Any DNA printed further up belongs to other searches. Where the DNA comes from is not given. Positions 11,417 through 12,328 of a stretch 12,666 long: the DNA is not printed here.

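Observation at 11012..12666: PAAR / unknown 204-aa protein / coupled lipoprotein: candidate T6SS effector-immunity module with an unclassified toxin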

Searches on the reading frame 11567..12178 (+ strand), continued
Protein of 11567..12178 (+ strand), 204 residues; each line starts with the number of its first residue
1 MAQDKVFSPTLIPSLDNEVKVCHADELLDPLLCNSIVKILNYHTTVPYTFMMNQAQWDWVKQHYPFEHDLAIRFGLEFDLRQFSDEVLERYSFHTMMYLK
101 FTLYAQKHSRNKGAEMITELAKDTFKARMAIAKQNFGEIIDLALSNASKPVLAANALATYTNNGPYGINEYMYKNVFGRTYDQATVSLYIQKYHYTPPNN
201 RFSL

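Call 41: search_protein_families(library=pfam, alignment_id=A3, max_evalue=1)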
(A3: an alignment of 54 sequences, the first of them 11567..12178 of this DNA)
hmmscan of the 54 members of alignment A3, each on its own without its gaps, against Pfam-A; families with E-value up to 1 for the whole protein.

A. member 1, window:11567-12178:+ (204 aa): 0 families

B. families by the number of members that match (of 54 scanned): 16 families
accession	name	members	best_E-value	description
PF13838.12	Clathrin_H_link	4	0.094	Clathrin-H-link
PF12525.13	DUF3726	3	0.11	Protein of unknown function (DUF3726)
PF14749.11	Acyl-CoA_ox_N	2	0.0062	Acyl-coenzyme A oxidase N-terminal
PF16144.10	DUF4852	1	0.0022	Domain of unknown function (DUF4852)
PF08687.16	ASD2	1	0.0096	Apx/Shroom domain ASD2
PF24121.1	Cas8b_N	1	0.017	Type I-B CRISPR Cas8b N-terminal domain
PF00398.26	RrnaAD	1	0.025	Ribosomal RNA adenine dimethylase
PF14142.11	YrzO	1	0.035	YrzO-like protein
PF24498.1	Ig_TMEM131L_3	1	0.057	TMEM131L third Ig-like domain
PF08156.18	NOP5NT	1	0.12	NOP5NT (NUC127) domain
PF21071.3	LARP1_HEAT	1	0.13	LARP1 HEAT repeat region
PF21670.2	HOOK_N_NuMA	1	0.14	NuMA N-terminal hook domain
PF04375.19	HemX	1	0.23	HemX, putative uroporphyrinogen-III C-methyltransferase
PF16459.11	Phage_TAC_13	1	0.24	Phage tail assembly chaperone, TAC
PF16893.11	fn3_2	1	0.26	Fibronectin type III domain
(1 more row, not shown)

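Call 51: find_encoding_contigs(protein=window:11567-12178:+, flank=10000, max_places=6)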
Protein window:11567-12178:+ (204 aa): 23 contigs read that carry it; 6 places shown.
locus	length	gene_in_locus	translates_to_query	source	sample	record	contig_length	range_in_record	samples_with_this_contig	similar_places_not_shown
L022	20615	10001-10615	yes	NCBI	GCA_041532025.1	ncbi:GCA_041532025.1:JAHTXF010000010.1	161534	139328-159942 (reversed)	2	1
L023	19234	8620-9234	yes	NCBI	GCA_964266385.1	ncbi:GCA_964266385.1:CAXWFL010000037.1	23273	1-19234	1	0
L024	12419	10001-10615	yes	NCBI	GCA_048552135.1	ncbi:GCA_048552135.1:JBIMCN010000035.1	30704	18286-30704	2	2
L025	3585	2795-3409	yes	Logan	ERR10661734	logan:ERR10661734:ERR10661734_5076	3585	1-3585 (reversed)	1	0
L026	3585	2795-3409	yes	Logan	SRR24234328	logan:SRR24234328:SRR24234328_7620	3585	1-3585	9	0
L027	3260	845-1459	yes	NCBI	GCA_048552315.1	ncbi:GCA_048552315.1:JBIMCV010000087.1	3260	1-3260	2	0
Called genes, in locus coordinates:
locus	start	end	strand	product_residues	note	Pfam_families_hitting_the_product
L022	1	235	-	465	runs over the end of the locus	PF02321:OEP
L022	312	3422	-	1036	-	PF00873:ACR_tran, PF03176:MMPL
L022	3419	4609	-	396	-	PF25919:BSH_CusB (faint), PF25917:BSH_RND, PF25973:BSH_CzcB, PF25876:HH_MFP_RND, PF25944:Beta-barrel_RND, PF25954:Beta-barrel_RND_2 (weak), PF25967:RND-MFP_C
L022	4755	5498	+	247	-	PF00072:Response_reg, PF00486:Trans_reg_C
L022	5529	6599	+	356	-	PF00512:HisKA, PF02518:HATPase_c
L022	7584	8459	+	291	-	PF20434:BD-FAE, PF12146:Hydrolase_4 (faint), PF00561:Abhydrolase_1 (weak), PF00326:Peptidase_S9, PF01738:DLH (weak), PF07859:Abhydrolase_3, PF08840:BAAT_C (weak)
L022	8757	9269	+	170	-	-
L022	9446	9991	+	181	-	PF05488:PAAR_motif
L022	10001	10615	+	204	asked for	-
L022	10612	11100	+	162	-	-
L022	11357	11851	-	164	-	PF03374:ANT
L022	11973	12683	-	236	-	-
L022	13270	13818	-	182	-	PF00440:TetR_N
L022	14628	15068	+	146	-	PF13328:HD_4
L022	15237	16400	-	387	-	-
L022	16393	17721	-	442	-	PF02321:OEP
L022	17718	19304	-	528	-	PF03321:GH3, PF23571:GH3_M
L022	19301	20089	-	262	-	-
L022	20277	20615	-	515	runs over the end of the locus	PF07690:MFS_1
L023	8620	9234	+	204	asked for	-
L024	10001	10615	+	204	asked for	-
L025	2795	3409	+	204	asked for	-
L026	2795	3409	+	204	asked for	-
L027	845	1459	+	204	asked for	-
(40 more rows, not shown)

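Call 59: fold_search(model_id=the predicted structure, library=viral)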
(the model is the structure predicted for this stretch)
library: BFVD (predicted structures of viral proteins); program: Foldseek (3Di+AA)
matches with E <= 10: 42; with E <= 0.001: 0
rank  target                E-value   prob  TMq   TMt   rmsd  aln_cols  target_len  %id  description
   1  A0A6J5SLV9            1.5e+00  0.06  0.15  0.20  17.0       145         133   15  Uncharacterized protein [uncultured Caudovirales phage]
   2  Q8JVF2                1.9e+00  0.02  0.13  0.11  20.4       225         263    8  p32K-like protein [Bovine atadenovirus D]
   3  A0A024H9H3            3.2e+00  0.02  0.16  0.09  19.7       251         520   11  Coat protein [uncultured partitivirus]
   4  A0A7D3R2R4            4.1e+00  0.01  0.13  0.10  29.1       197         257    9  SMODS and SLOG-associating 2TM effector domain-containing protein [Fadolivirus FV1/VV64]
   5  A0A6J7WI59            4.8e+00  0.01  0.12  0.08  15.9       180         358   10  Uncharacterized protein [uncultured Caudovirales phage]
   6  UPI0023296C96         5.0e+00  0.02  0.16  0.15  16.7       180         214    9  (no name look-up for this kind of identifier)
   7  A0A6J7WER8            5.3e+00  0.01  0.11  0.12  26.8       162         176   10  Uncharacterized protein [uncultured Caudovirales phage]
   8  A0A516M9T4            5.5e+00  0.03  0.15  0.23  14.2       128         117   11  (no name in the UniProt tables at hand)
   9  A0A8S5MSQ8            5.5e+00  0.02  0.14  0.14  18.3       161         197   15  Terminase small subunit [Siphoviridae sp. ctigT3]
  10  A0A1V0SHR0            5.8e+00  0.01  0.12  0.14  12.9       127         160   11  Uncharacterized protein [Klosneuvirus KNV1]
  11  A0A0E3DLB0            6.1e+00  0.01  0.11  0.16  13.1       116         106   12  Helix-turn-helix DNA binding domain protein [Propionibacterium phage PHL092M00]
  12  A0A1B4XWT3            6.1e+00  0.01  0.11  0.10  21.9       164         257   15  Uncharacterized protein [Tenacibaculum phage pT24]
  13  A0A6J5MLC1            6.1e+00  0.01  0.13  0.09  23.4       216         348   10  Uncharacterized protein [uncultured Caudovirales phage]
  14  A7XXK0                6.1e+00  0.01  0.12  0.13  16.6       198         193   13  Uncharacterized protein [Thermus phage P74-26]
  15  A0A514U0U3            6.4e+00  0.01  0.14  0.16  17.1       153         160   10  Uncharacterized protein [Gordonia phage Phendrix]
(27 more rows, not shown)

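Call 65: find_encoding_contigs(protein=P0083, flank=6000, max_places=4)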
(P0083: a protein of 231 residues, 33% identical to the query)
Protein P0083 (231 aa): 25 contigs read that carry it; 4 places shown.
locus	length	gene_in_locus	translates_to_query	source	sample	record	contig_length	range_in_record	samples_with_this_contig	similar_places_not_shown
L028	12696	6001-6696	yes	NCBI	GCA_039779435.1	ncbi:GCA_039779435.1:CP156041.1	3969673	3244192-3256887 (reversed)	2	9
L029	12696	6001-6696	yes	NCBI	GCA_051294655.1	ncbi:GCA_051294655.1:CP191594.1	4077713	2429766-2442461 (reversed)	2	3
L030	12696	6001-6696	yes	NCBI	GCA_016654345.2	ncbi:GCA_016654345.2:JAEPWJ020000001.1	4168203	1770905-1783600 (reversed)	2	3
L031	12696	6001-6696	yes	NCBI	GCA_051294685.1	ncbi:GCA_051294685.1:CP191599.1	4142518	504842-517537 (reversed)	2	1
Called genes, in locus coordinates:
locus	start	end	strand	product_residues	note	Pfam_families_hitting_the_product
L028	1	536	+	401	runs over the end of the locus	PF13356:Arm-DNA-bind_3, PF22022:Phage_int_M, PF00589:Phage_integrase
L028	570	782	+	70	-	-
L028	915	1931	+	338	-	-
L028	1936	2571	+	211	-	PF02586:SRAP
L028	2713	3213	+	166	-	PF00717:Peptidase_S24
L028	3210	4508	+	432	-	PF00817:IMS, PF21999:IMS_HHH_1 (weak), PF11799:IMS_C, PF13438:DUF4113 (weak)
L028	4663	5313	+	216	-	-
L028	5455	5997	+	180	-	PF05488:PAAR_motif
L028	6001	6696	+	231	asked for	-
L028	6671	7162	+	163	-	-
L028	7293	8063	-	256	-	-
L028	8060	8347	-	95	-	-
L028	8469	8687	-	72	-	-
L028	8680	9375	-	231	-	-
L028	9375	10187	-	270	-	-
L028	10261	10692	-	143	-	-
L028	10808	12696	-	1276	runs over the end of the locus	PF04851:ResIII, PF00271:Helicase_C (weak), PF13871:Helicase_C_4 (weak)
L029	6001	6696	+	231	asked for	-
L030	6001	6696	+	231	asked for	-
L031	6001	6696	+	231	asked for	-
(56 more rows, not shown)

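Call 73: search_protein_families(library=phrogs, proteins=[window:11567-12178:+, P0083, P0016], max_evalue=0.1)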
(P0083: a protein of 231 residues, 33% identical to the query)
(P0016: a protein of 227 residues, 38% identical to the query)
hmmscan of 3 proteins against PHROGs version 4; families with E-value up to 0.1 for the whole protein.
window:11567-12178:+ (204 aa): 2 families
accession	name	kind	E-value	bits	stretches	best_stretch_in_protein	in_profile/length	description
phrog_24557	-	unknown function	2.5e-29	103.5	1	15-199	35-224/236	-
phrog_2573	-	DNA, RNA and nucleotide metabolism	0.019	15.2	1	36-139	240-335/336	DNA polymerase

P0083 (231 aa): 1 family
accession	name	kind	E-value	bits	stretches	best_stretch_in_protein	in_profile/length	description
phrog_24557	-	unknown function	2.1e-11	44.9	1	50-213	64-215/236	-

P0016 (227 aa): 2 families
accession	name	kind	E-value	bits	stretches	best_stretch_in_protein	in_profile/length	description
phrog_24557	-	unknown function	2.3e-112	375.3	1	3-222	10-230/236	-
phrog_24036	-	unknown function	0.07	14.1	0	102-128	39-65/145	-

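Call 74: search_dna_similar(query=window:11567-12178:+, collection=phages, mode=protein, max_evalue=0.001)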
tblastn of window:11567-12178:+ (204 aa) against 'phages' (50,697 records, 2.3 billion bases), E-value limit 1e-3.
Records with a match: 2; places in all: 2; records where one place covers at least 80% of the query: 2.
Best place of each record, by identity: 80-90% 2.
By first word of the organism name: Acinetobacter 2.
By host as written in the record: - 2.
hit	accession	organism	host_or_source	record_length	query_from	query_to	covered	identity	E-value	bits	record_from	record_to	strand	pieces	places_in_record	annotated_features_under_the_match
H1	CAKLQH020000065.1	Acinetobacter phage MD-2021a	not known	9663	1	202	99%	80.7%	3e-102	328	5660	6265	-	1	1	Uncharacterised protein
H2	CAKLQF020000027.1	Acinetobacter phage MD-2021a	not known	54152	1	202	99%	80.7%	3e-102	328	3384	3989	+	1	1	Uncharacterised protein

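Call 75: search_dna_similar(query=window:11567-12178:+, collection=plasmids, mode=protein, max_evalue=0.001)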
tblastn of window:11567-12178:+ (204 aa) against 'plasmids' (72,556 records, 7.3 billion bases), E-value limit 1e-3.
Records with a match: 3; places in all: 3; records where one place covers at least 80% of the query: 3.
Best place of each record, by identity: 80-90% 1; <60% 2.
By first word of the organism name: Acinetobacter 3.
By predicted mobility (MOB-suite, as given by PLSDB): mobilizable 2; non-mobilizable 1.
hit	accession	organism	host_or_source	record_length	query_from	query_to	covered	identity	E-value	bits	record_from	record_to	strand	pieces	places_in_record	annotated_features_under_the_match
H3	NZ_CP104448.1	Acinetobacter baumannii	Homo sapiens,sputum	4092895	1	202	99%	80.7%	9e-102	328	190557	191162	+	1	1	none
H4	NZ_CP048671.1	Acinetobacter sp. YH12138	Pig,feces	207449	18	188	84%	33.3%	1e-20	96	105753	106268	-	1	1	hypothetical protein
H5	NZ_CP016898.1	Acinetobacter soli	cell,soil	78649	18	181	80%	34.1%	9e-20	94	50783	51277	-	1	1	hypothetical protein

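Call 76: get_annotated_region(hit=H2, flank=9000)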
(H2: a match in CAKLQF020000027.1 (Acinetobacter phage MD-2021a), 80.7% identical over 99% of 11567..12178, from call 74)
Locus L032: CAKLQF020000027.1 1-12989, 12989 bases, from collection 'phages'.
description: Acinetobacter phage MD-2021a strain 5899STDY8049186 genome assembly, contig: ERS3583562SCcontig000027, whole genome shotgun sequence.
organism: Acinetobacter phage MD-2021a (NCBI taxid 2899278)
taxonomy: Viruses; Duplodnaviria; Heunggongvirae; Uroviricota; Caudoviricetes
host: -; source: not known; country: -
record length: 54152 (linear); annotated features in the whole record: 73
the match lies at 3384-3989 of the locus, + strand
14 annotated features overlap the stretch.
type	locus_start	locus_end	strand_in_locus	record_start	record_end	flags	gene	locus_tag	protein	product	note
CDS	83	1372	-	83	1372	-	-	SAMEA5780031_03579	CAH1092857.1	DNA methylase M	-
CDS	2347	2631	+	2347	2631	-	-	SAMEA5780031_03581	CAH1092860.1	Uncharacterised protein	-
CDS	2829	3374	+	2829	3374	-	-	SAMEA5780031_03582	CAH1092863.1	Pyocin large subunit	-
CDS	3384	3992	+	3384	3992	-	-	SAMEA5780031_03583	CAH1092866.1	Uncharacterised protein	-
CDS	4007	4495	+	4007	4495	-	-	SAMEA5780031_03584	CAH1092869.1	Uncharacterised protein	-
CDS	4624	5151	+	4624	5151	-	-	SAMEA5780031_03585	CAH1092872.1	Uncharacterised protein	-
CDS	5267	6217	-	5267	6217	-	-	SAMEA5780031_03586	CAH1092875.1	Uncharacterised protein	-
CDS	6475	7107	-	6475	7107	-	-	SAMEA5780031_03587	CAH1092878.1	Uncharacterised protein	-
CDS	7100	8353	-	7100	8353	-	-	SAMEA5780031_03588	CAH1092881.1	Uncharacterised protein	-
CDS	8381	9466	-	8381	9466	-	ndpA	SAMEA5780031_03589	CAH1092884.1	nucleoid-associated protein NdpA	-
CDS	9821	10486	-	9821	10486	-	-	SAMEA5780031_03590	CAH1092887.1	Uncharacterised protein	-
CDS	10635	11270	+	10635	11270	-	-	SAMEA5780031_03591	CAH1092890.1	Uncharacterised ACR, COG2135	-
CDS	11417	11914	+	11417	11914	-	umuD_3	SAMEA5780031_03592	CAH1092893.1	DNA polymerase V subunit UmuD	-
CDS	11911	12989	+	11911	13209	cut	umuC_3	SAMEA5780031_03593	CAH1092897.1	DNA-directed DNA polymerase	-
